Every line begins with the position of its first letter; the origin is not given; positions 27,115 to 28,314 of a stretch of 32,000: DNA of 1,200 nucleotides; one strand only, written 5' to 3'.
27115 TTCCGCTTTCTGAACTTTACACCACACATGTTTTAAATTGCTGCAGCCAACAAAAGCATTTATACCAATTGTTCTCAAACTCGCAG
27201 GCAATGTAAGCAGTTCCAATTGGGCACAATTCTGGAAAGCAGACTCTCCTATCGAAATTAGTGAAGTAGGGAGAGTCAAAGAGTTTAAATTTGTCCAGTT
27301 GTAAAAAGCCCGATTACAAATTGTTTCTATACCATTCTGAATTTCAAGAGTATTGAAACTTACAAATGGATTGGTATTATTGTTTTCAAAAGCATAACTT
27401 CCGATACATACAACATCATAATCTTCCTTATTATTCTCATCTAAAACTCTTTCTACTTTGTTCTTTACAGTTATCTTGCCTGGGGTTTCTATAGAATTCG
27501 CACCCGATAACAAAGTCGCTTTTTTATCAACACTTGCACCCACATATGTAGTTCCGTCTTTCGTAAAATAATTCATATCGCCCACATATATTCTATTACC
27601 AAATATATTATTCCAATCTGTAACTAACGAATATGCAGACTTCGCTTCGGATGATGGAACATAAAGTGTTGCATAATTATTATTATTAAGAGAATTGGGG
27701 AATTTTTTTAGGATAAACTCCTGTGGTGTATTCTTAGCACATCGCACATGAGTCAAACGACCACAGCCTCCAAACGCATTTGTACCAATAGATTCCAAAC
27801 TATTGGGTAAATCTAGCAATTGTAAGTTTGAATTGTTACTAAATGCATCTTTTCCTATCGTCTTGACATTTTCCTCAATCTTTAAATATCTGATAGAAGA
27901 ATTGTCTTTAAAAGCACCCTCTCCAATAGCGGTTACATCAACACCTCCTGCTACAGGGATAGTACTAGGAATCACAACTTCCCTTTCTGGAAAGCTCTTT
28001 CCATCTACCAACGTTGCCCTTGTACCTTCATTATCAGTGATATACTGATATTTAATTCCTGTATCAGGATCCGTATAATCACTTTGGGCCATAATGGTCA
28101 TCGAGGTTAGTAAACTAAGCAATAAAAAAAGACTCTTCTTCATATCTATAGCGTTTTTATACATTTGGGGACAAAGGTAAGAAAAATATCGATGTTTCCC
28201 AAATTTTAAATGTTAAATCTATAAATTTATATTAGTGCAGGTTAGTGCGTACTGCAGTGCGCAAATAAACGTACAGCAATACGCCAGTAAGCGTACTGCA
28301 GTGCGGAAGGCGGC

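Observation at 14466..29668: Convergent surface-protein module: each of two paralogous small Cys-rich proteins precedes a large cell-surface protein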

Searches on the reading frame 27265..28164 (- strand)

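Call 85: search_protein_families(library=ncbifam, proteins=[window:27265-28164:-], max_evalue=0.01)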
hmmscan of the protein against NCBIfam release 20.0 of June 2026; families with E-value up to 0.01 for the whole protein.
window:27265-28164:- (300 aa): 2 families
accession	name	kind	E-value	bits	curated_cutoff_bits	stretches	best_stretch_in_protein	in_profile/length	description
NF045861.1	glide_Gli349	exception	1.2e-10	38.7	1750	1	76-132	2687-2742/3169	gliding machinery surface structure protein Gli349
NF047961.1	adhesin_HupY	equivalog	6.2e-08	31.2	1250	1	80-132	177-229/978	leucine-rich repeat adhesin HupY/LrrG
